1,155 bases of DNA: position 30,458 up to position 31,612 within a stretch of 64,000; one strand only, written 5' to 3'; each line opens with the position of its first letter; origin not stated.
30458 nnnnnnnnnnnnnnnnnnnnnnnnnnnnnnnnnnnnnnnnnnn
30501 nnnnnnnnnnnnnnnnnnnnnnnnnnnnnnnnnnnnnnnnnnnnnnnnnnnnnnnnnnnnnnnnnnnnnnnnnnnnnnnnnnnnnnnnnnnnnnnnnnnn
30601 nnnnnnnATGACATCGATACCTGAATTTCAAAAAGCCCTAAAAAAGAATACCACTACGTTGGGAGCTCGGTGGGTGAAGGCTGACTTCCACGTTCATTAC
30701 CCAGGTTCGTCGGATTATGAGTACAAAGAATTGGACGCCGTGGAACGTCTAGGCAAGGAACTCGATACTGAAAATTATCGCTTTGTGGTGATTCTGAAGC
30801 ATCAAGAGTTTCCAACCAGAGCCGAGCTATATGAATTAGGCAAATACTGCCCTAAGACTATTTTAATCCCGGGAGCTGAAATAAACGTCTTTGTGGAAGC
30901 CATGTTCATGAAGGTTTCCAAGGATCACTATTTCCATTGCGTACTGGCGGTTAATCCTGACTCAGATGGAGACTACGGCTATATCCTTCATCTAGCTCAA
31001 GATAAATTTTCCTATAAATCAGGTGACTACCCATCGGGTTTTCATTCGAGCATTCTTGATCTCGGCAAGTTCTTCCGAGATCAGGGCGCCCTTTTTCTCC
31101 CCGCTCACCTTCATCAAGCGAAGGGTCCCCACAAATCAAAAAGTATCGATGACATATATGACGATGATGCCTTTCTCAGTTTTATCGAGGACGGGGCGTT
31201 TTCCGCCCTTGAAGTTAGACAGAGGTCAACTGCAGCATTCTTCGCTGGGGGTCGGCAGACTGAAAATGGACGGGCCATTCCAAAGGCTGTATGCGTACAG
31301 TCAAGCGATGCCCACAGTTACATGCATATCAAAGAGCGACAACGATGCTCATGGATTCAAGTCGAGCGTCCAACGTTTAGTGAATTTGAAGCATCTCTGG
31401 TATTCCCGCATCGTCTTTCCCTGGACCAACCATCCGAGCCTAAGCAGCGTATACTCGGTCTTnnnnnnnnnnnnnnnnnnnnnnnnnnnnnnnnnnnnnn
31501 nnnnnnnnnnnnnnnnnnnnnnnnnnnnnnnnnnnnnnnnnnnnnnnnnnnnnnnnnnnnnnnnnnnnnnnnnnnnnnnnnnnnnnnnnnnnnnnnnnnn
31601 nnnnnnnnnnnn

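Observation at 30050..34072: HU and IHF-alpha-like genes bracket the PHP-ATPase gene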

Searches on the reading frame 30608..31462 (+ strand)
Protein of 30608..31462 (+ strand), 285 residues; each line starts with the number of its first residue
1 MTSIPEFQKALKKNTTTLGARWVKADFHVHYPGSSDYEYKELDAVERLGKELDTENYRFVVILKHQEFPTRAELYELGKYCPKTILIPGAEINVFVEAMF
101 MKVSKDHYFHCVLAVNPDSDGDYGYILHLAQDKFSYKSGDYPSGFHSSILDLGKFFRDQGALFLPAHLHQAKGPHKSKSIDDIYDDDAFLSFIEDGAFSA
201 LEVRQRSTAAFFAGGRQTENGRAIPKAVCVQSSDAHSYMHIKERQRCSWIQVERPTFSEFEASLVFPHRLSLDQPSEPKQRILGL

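Call 87: predict_structure(alignment_id=A4)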
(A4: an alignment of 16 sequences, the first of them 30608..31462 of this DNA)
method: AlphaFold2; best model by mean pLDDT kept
length: 285 residues; sequences in the alignment: 16
mean_pLDDT: 86.2   pTM: 0.85
mean pLDDT of the five models: 86.2, 85.3, 82.2, 82.2, 80.3
residues with pLDDT >= 90: 172; 70-90: 65; 50-70: 41; < 50: 7
segments of 3 or more residues with pLDDT < 50: 15-18
pLDDT, mean of each block of 10 residues (from residue 1): 65 55 95 77 93 97 95 97 97 77 74 95 95 88 87 95 89 66 87 93 92 87 92 93 94 92 90 75 51
secondary structure, 60 per line:
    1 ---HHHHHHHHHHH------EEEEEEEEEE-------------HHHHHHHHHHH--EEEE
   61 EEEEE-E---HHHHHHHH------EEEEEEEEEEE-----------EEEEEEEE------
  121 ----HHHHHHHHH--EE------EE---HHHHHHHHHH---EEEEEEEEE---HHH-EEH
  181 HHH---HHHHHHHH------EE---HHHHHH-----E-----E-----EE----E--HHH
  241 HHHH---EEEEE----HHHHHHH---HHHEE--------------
elements in order: H4-14 E21-30 H44-54 E57-65 H71-78 E85-95 E107-114 H125-133 H149-158 E162-170 H180-183 H187-194 H206-211 H238-244 E248-252 H257-263

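Call 89: fold_search(model_id=the predicted structure, library=pdb)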
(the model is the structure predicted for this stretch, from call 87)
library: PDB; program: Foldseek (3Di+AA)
matches with E <= 10: 913; with E <= 0.001: 11
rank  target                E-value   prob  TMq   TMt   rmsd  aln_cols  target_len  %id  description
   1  2anu_E                6.5e-07  1.00  0.48  0.59   6.2       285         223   15  Crystal structure of Predicted metal-dependent phosphoesterase (PHP family) (tm0559) from THERMOTOGA MARITIMA at 2.40  (released 2005-10-18)
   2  5zb8_A                1.5e-05  1.00  0.52  0.39   5.1       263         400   15  Crystal structure of the novel lesion-specific endonuclease PfuEndoQ from Pyrococcus furiosus (released 2018-04-04)
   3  5zb8_B                1.9e-05  1.00  0.51  0.39   5.4       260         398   15  Crystal structure of the novel lesion-specific endonuclease PfuEndoQ from Pyrococcus furiosus (released 2018-04-04)
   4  5zb8_C                3.4e-05  1.00  0.52  0.39   5.3       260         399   16  Crystal structure of the novel lesion-specific endonuclease PfuEndoQ from Pyrococcus furiosus (released 2018-04-04)
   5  3e0f                  3.4e-05  1.00  0.40  0.40   9.0       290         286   13  Crystal structure of a putative metal-dependent phosphoesterase (bad_1165) from bifidobacterium adolescentis atcc 15703  (released 2008-09-02)
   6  7k30_A                4.9e-05  1.00  0.54  0.41   5.5       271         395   15  Crystal structure of Endonuclease Q complex with 27-mer duplex substrate with dU at the active site (released 2021-03-17)
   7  7ug9                  9.4e-05  1.00  0.43  0.57   5.7       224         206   16  Crystal structure of RNase AM PHP domain (released 2022-08-31)
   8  9etk                  1.1e-04  1.00  0.40  0.40  10.1       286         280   14  Crystal structure of Vibrio cholerae RNase AM (released 2024-09-11)
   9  2yb1                  2.7e-04  1.00  0.40  0.40  10.6       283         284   14  Structure of an amidohydrolase from Chromobacterium violaceum (EFI target EFI-500202) with bound Mn, AMP and phosphate. (released 2011-03-16)
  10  4gx9_C                4.7e-04  1.00  0.43  0.40  13.5       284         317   16  Crystal structure of a DNA polymerase III alpha-epsilon chimera (released 2013-04-03)
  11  4gx8_A                5.6e-04  1.00  0.44  0.42   5.8       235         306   15  Crystal structure of a DNA polymerase III alpha-epsilon chimera (released 2013-04-03)
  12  4gx8_B                1.2e-03  1.00  0.32  0.30   5.0       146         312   17  Crystal structure of a DNA polymerase III alpha-epsilon chimera (released 2013-04-03)
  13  4gx9_B                1.2e-03  1.00  0.42  0.39   6.3       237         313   16  Crystal structure of a DNA polymerase III alpha-epsilon chimera (released 2013-04-03)
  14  7rty_A                1.5e-03  1.00  0.48  0.55   5.5       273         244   15  Crystal Structure of PsfC from Pseudomonas syringae PB-5123 (released 2021-09-15)
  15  9qrl_A                3.3e-02  0.98  0.20  0.06   3.3        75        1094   21  DNA polymerase with inhibitor #2 (released 2025-09-24)
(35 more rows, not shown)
